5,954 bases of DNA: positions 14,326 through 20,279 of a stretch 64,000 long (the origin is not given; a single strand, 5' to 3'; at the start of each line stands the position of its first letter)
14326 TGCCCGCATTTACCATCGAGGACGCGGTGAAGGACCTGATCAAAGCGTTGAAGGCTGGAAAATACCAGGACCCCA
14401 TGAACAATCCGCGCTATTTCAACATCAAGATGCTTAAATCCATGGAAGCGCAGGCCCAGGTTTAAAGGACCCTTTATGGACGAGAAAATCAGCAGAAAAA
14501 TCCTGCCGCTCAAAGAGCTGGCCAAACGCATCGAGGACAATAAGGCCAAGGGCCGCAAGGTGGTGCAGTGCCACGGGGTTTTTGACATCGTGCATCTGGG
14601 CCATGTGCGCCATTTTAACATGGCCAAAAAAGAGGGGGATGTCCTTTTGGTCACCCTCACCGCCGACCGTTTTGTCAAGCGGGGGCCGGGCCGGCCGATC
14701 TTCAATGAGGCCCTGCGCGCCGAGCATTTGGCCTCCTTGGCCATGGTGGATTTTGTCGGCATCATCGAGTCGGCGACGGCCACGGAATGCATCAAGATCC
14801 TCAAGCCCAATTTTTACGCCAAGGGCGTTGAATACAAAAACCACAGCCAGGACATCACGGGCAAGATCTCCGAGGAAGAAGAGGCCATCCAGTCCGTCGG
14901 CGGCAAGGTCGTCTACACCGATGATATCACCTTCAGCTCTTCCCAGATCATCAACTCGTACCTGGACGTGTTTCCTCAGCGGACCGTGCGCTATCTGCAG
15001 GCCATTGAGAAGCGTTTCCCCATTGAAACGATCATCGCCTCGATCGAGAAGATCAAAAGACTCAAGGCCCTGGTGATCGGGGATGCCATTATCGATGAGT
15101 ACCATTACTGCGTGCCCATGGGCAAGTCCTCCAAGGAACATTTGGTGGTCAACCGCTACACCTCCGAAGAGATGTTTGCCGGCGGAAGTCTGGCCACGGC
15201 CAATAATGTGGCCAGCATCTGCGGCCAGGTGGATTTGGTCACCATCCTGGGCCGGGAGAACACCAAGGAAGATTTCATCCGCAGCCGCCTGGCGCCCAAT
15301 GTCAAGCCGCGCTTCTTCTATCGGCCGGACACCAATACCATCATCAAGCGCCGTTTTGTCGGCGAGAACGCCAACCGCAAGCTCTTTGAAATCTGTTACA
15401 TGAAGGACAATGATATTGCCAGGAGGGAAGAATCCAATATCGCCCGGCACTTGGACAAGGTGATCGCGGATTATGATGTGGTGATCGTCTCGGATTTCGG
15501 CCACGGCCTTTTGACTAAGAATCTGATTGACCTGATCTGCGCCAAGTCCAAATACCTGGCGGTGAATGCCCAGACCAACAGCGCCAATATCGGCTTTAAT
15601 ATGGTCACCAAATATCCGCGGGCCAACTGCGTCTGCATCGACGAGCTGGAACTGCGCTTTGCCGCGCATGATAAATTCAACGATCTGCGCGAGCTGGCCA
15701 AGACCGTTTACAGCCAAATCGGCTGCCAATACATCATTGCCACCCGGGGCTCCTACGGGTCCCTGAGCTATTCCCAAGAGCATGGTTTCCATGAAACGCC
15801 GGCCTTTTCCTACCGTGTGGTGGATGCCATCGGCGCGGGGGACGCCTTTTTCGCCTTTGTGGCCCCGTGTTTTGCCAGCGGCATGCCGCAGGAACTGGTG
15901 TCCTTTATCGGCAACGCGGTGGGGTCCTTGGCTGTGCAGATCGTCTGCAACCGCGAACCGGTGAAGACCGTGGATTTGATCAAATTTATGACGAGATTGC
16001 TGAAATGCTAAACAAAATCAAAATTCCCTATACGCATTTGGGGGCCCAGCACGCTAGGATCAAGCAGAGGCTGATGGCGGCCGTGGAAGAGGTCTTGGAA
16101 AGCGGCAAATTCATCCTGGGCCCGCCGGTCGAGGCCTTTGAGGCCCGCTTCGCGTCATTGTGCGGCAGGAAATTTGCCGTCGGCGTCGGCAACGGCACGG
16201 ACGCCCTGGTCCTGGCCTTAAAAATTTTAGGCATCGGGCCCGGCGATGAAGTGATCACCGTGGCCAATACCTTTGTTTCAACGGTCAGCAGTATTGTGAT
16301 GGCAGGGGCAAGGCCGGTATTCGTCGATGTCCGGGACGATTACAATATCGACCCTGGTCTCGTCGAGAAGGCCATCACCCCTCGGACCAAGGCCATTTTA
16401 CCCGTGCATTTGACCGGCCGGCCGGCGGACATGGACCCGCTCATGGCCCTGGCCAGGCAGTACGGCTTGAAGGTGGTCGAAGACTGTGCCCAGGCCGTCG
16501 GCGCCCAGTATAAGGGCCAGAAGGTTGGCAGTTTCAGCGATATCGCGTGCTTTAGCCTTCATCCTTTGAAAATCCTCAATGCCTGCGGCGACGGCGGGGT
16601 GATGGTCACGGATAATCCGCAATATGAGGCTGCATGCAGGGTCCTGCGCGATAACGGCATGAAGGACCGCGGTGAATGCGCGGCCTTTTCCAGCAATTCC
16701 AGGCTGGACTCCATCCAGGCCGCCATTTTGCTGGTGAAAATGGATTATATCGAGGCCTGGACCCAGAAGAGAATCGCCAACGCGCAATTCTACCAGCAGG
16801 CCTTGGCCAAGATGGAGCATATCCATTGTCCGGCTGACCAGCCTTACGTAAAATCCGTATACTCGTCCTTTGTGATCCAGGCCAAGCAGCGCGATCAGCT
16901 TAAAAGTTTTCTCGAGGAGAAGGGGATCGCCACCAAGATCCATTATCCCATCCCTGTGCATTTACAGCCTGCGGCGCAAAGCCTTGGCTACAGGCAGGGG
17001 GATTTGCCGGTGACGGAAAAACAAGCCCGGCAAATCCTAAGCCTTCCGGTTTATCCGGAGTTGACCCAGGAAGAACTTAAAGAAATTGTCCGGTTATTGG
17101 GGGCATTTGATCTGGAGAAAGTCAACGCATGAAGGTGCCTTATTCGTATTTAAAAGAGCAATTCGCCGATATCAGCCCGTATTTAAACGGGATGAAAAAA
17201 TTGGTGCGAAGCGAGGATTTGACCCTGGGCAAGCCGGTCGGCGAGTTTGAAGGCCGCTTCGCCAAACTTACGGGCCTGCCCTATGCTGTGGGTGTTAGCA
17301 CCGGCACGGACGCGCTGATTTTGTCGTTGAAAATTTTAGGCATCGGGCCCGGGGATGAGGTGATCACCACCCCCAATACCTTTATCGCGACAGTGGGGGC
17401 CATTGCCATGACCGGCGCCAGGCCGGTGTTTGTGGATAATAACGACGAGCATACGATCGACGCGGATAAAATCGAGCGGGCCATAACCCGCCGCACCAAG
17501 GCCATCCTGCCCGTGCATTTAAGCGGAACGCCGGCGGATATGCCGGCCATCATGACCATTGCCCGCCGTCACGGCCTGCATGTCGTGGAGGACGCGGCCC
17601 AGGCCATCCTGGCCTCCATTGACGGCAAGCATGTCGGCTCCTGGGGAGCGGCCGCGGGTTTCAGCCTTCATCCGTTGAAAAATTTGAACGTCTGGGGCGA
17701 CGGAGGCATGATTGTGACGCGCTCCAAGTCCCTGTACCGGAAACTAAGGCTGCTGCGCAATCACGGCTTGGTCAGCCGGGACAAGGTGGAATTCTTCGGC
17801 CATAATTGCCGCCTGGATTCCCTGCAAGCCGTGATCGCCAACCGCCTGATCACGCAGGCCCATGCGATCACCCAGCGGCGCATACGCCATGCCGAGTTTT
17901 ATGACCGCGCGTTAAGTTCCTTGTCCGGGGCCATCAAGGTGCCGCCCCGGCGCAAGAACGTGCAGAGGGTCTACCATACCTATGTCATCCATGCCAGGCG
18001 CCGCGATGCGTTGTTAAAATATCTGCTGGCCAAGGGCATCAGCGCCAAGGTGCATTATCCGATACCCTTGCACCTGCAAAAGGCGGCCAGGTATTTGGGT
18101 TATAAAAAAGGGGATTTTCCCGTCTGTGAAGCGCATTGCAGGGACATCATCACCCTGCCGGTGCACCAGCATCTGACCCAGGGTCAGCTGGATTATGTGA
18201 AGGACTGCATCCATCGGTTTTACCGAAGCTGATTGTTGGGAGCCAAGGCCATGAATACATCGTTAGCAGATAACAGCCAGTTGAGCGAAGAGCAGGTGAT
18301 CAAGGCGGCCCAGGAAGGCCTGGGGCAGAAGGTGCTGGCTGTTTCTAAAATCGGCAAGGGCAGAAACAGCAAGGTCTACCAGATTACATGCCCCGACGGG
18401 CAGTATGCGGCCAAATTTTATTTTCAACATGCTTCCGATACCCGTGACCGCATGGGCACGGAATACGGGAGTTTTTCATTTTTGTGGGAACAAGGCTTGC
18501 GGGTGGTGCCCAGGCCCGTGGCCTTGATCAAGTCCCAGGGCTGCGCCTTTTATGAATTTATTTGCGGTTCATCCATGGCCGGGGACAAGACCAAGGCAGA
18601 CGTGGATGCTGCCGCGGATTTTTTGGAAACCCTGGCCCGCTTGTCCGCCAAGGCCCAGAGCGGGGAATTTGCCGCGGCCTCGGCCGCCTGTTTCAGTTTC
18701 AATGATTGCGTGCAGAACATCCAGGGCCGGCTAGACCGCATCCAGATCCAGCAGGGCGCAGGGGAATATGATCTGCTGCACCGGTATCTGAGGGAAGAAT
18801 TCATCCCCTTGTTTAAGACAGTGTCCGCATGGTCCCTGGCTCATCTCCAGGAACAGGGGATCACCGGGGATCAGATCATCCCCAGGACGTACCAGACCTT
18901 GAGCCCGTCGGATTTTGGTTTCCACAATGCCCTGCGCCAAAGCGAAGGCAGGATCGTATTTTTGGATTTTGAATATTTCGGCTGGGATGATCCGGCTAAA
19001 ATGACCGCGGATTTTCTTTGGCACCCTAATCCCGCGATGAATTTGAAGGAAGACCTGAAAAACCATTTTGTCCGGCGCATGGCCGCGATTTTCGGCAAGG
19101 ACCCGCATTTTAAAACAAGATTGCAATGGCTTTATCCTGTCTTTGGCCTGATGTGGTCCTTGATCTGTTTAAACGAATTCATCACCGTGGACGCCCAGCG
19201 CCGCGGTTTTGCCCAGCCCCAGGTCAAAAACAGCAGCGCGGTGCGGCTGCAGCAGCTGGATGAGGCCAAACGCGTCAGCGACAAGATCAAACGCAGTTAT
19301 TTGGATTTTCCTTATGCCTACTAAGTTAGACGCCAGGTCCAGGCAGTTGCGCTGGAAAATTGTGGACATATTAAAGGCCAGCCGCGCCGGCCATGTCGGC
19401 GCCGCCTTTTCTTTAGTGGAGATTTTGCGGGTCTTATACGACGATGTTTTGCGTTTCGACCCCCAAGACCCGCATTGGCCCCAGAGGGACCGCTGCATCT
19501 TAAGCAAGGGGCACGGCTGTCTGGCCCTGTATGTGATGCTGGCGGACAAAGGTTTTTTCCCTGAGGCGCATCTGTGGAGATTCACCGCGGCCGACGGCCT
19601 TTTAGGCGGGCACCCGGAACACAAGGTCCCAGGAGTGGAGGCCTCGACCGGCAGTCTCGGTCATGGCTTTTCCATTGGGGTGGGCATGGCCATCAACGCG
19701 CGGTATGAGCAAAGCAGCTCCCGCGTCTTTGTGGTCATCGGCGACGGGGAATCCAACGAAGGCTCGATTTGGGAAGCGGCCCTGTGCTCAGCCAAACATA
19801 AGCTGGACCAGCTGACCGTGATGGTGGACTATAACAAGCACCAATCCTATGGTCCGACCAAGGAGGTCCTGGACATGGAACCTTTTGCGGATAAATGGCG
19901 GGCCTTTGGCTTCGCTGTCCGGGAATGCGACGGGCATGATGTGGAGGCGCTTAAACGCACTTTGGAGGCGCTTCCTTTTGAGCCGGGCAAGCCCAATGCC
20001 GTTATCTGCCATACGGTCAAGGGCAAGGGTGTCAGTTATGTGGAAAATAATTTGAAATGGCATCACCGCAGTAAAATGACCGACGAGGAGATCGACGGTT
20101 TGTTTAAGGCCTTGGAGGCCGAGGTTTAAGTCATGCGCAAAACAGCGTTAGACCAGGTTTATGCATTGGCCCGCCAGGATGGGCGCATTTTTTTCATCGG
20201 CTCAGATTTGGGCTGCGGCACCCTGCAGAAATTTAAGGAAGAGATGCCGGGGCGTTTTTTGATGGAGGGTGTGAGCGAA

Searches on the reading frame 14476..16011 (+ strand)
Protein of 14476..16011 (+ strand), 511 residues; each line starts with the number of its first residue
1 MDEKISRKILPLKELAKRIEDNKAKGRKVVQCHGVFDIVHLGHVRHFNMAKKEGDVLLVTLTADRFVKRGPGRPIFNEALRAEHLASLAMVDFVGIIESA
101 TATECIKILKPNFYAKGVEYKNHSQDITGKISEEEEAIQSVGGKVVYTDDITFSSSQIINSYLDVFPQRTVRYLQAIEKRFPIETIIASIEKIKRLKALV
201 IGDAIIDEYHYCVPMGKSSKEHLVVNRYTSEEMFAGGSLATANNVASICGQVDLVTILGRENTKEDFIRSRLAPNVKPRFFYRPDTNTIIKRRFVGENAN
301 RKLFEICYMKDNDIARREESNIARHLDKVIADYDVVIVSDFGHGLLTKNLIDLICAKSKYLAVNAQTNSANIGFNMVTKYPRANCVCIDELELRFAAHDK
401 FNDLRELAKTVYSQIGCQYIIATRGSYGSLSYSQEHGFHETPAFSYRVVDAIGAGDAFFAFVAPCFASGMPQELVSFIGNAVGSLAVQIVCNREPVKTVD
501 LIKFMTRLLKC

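Call 15: search_protein_families(library=pfam, proteins=[window:14476-16011:+])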
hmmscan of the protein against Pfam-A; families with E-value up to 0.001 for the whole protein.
window:14476-16011:+ (511 aa): 2 families
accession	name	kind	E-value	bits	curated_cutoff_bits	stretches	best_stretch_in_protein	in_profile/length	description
PF00294.29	PfkB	-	9.7e-20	71.5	25.8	1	198-488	4-291/302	pfkB family carbohydrate kinase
PF01467.32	CTP_transf_like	-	3.8e-12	47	21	1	33-159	3-131/133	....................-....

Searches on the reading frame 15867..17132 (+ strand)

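Call 15: search_protein_families(library=pfam, proteins=[window:15867-17132:+])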
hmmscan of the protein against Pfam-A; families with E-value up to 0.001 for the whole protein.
window:15867-17132:+ (421 aa): 4 families
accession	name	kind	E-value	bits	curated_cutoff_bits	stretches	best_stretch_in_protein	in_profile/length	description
PF01041.23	DegT_DnrJ_EryC1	-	1e-117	393.9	19.8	1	65-409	3-357/360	DegT/DnrJ/EryC1/StrS aminotransferase family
PF00266.25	Aminotran_5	-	4.3e-09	36.3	21.5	1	109-356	69-335/371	Aminotransferase class-V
PF00155.27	Aminotran_1_2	-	8e-07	29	19.7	1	68-203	21-182/361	Aminotransferase class I and II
PF01212.27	Beta_elim_lyase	-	2.1e-06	27.7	27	1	87-285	33-239/288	Beta-eliminating lyase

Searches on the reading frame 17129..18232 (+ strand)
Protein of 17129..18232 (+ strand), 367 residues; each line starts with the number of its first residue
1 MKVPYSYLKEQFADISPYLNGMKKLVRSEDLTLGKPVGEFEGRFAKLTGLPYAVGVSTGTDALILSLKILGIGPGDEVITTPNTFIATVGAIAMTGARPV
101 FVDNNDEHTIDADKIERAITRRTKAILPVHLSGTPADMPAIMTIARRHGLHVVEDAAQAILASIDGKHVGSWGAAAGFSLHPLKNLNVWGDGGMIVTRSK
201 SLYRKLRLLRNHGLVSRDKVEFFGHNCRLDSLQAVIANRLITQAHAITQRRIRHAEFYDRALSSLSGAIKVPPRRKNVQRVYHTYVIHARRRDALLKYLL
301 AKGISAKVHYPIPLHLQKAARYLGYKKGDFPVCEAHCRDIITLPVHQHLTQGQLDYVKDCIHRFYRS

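Call 15: search_protein_families(library=pfam, proteins=[window:17129-18232:+])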
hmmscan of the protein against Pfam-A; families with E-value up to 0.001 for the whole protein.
window:17129-18232:+ (367 aa): 5 families
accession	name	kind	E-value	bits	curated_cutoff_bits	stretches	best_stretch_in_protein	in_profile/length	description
PF01041.23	DegT_DnrJ_EryC1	-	1.6e-101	340.6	19.8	1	22-361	11-359/360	DegT/DnrJ/EryC1/StrS aminotransferase family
PF01212.27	Beta_elim_lyase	-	5.3e-08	33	27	1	38-162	35-175/288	Beta-eliminating lyase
PF00266.25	Aminotran_5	-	1.7e-07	31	21.5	1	57-161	68-181/371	Aminotransferase class-V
PF00155.27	Aminotran_1_2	-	3.8e-07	30.1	19.7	1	39-162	46-192/361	Aminotransferase class I and II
PF01053.26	Cys_Met_Meta_PP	-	8.1e-05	21.8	27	1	39-156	56-174/381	Cys/Met metabolism PLP-dependent enzyme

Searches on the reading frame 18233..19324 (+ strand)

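Call 15: search_protein_families(library=pfam, proteins=[window:18233-19324:+])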
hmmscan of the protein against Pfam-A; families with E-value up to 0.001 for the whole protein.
window:18233-19324:+ (363 aa): 1 family
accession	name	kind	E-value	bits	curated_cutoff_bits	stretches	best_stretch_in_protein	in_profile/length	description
PF01636.29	APH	-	8.4e-07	29.4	23.2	1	38-255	3-203/239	Phosphotransferase enzyme family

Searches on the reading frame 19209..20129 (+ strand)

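Call 15: search_protein_families(library=pfam, proteins=[window:19209-20129:+])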
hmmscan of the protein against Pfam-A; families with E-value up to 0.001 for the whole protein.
window:19209-20129:+ (306 aa): 3 families
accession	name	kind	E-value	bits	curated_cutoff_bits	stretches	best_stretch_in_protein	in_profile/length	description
PF00456.26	Transketolase_N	-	2.1e-44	152.3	22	1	47-298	9-271/334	Transketolase, thiamine diphosphate binding domain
PF13292.11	DXP_synthase_N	-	4.9e-08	33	21.2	1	38-211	16-173/274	1-deoxy-D-xylulose-5-phosphate synthase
PF00676.26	E1_dh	-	9.7e-08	31.8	22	1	146-249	99-201/300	Dehydrogenase E1 component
